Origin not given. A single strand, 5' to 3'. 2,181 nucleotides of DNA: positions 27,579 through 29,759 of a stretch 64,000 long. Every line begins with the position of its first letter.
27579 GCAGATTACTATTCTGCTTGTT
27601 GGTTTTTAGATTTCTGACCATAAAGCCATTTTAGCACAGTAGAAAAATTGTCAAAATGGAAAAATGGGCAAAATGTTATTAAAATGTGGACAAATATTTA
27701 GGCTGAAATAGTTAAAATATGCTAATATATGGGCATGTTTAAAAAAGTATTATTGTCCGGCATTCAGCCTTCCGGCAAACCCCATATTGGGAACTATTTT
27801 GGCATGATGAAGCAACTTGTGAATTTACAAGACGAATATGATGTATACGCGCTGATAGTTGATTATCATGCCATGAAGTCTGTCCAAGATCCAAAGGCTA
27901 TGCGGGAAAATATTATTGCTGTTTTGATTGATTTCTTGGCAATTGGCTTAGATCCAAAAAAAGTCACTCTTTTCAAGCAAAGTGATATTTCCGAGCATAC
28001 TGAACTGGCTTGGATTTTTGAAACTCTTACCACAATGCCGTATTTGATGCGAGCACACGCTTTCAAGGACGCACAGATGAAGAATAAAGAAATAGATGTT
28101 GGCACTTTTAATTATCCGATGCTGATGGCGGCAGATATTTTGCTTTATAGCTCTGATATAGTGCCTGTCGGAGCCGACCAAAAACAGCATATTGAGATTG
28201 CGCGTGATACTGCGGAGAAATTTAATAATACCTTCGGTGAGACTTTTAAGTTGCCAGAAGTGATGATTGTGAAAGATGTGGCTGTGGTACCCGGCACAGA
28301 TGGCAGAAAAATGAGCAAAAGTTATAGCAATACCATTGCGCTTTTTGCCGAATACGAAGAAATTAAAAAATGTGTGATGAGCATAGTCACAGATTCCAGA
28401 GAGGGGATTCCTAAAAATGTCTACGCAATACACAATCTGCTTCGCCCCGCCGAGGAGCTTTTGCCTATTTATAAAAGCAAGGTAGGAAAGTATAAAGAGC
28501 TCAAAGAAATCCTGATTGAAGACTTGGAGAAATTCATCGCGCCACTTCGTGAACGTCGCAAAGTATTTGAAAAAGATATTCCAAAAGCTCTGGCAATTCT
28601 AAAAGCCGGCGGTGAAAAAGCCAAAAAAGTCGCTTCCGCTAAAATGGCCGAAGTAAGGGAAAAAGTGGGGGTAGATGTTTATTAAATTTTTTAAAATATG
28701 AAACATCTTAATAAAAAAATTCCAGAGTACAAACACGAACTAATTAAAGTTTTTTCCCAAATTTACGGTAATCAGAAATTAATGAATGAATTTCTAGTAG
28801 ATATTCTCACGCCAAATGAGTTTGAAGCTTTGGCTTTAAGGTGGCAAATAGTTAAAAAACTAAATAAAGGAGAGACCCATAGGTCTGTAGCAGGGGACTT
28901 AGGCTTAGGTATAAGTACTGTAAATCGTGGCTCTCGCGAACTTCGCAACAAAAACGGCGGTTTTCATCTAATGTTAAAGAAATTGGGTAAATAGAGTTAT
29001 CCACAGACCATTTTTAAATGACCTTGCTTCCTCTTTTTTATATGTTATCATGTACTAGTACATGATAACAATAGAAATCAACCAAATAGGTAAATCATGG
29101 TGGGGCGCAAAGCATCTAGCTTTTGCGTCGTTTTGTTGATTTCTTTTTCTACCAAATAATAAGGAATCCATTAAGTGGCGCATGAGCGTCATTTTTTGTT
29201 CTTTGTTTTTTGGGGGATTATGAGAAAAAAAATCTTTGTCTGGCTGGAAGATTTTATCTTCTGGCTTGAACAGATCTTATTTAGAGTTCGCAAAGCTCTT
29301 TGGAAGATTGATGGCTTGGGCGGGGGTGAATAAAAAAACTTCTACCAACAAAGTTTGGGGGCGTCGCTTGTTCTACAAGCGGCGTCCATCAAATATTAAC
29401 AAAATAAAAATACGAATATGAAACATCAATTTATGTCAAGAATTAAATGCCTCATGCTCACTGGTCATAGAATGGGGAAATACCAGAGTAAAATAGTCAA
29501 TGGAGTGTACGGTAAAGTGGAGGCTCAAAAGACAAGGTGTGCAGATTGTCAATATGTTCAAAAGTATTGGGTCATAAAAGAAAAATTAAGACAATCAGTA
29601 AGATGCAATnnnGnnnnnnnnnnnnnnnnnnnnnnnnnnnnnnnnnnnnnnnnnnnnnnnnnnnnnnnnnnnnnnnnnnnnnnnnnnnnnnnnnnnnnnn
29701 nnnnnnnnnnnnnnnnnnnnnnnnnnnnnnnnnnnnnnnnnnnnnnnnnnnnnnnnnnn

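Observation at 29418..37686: Diverged inverted duplicate of a two-gene cassette (4-Cys mini-protein plus 2-TM mini-protein) flanking the rib/aspS/pcd/GNAT region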

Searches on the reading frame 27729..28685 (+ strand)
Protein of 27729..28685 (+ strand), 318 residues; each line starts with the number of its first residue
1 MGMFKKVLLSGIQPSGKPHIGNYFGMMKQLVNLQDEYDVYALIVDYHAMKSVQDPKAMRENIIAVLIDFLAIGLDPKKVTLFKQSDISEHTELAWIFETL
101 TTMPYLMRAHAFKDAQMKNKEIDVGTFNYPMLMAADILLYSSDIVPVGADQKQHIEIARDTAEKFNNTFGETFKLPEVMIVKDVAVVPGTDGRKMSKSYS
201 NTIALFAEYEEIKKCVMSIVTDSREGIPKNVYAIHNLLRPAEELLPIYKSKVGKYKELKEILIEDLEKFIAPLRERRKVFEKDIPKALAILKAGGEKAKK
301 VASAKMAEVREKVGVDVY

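Call 33: search_protein_families(library=pfam, proteins=[window:27729-28685:+], max_evalue=0.001)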
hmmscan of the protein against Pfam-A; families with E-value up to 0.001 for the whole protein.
window:27729-28685:+ (318 aa): 1 family
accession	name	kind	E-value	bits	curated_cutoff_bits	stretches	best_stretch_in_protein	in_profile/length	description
PF00579.31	tRNA-synt_1b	-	1.7e-64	218.4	21.1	1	8-265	8-269/292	tRNA synthetases class I (W and Y)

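Call 65: list_cluster_members(proteins=[P0001, P0002, window:27729-28685:+])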
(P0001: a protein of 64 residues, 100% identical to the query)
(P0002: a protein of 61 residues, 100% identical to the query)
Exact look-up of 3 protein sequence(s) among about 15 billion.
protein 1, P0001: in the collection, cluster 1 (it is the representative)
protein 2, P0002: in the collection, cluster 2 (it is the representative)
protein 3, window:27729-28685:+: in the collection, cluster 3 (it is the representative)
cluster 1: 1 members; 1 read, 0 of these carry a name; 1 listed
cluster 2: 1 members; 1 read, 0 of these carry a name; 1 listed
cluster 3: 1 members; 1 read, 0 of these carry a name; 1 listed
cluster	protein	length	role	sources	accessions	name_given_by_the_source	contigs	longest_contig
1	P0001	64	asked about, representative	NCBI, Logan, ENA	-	-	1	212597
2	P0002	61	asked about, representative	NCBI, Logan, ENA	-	-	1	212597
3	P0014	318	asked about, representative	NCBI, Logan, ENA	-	-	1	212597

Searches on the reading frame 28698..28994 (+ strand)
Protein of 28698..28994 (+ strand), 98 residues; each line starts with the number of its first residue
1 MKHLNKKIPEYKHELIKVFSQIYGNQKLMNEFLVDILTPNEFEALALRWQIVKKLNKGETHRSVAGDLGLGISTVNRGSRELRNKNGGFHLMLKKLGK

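Call 33: search_protein_families(library=pfam, proteins=[window:28698-28994:+], max_evalue=0.001)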
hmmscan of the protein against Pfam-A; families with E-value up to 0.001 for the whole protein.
window:28698-28994:+ (98 aa): 1 family
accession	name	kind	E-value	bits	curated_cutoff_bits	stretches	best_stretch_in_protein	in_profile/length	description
PF01371.25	Trp_repressor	-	8e-17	61.5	27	1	23-96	13-87/88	Trp repressor protein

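Call 34: search_protein_families(library=ncbifam, proteins=[window:28698-28994:+], max_evalue=0.001)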
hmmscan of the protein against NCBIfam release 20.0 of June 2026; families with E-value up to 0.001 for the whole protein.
window:28698-28994:+ (98 aa): 2 families
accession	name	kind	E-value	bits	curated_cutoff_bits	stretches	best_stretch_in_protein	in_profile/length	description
TIGR01321.1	TrpR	equivalog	7.7e-12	45.5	67.25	1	14-95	11-92/94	trp operon repressor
TIGR02531.1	yecD_yerC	hypoth_equivalog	3e-07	30.8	42.2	1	28-95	20-87/88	YerC/YecD family TrpR-related protein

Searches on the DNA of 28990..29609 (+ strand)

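Call 88: search_rna_families(source=window, start=28990, end=29420, threshold=evalue, max_evalue=10)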
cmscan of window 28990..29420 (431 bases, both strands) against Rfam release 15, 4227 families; matches with E-value up to 10: 18.
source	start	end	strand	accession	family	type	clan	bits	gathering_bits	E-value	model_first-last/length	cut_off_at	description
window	29047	29132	+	RF02644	Spy490380c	Gene; sRNA;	-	22.4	65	1.9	1-96/96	no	S. pyogenes small RNA Spy490380c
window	29036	29077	-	RF02309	TtnuHACA1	Gene; snRNA; snoRNA; HACA-box;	-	21.1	100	0.29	60-101/113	no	Tetrahymena snoRNA TtnuHACA1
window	29145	29280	+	RF02705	B_rapa_snoR775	Gene; snRNA; snoRNA; HACA-box;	-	17.3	64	7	1-127/127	no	Brassica rapa small nucleolar RNA 775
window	29023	29148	+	RF01859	Phe_leader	Cis-reg; leader;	-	16.8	55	3.3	1-125/125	no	Phenylalanine leader peptide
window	29117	29189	+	RF00856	mir-232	Gene; miRNA;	-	16.1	67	1.7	1-80/80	no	mir-232 microRNA precursor family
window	29318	29369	+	RF01422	snoR116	Gene; snRNA; snoRNA; CD-box;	-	15.9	47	3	1-86/86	no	small nucleolar RNA snoR116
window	29194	29270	-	RF01220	snoR104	Gene; snRNA; snoRNA; HACA-box;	-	15.2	40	5.4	1-118/118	no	Small nucleolar RNA snoR104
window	29123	29183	+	RF00884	MIR815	Gene; miRNA;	-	14.5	63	7.8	1-81/81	no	MIR815 microRNA precursor family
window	29038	29072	-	RF03676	MIR5148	Gene; miRNA;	-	14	93.5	8.9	1-78/78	no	MIR5148 microRNA precursor family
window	29079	29156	+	RF01051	c-di-GMP-I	Cis-reg; riboswitch;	CL00126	13.5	35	4.7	1-87/87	no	c-di-GMP-I riboswitch aptamer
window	29024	29081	-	RF03492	mir-878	Gene; miRNA;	-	13.5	80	8.5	1-76/76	no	mir-878 microRNA precursor family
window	29035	29077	+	RF04149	MIR447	Gene; miRNA;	-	12.4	200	4.7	1-236/236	no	MIR447 microRNA precursor family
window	29216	29268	+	RF00885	MIR821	Gene; miRNA;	-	12.2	249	8.1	1-275/275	no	MIR821 microRNA precursor family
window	29359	29389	+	RF04127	MIR8007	Gene; miRNA;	-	12.2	195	9.3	1-226/226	no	MIR8007 microRNA precursor family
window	29216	29268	-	RF00885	MIR821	Gene; miRNA;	-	11.9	249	9.4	1-275/275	no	MIR821 microRNA precursor family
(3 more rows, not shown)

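Call 99: search_rna_families(source=L023, start=1, end=280, threshold=evalue, max_evalue=0.1)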
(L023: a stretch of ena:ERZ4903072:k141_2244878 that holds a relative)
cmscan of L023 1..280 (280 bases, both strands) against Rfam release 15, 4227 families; matches with E-value up to 0.1: 0.
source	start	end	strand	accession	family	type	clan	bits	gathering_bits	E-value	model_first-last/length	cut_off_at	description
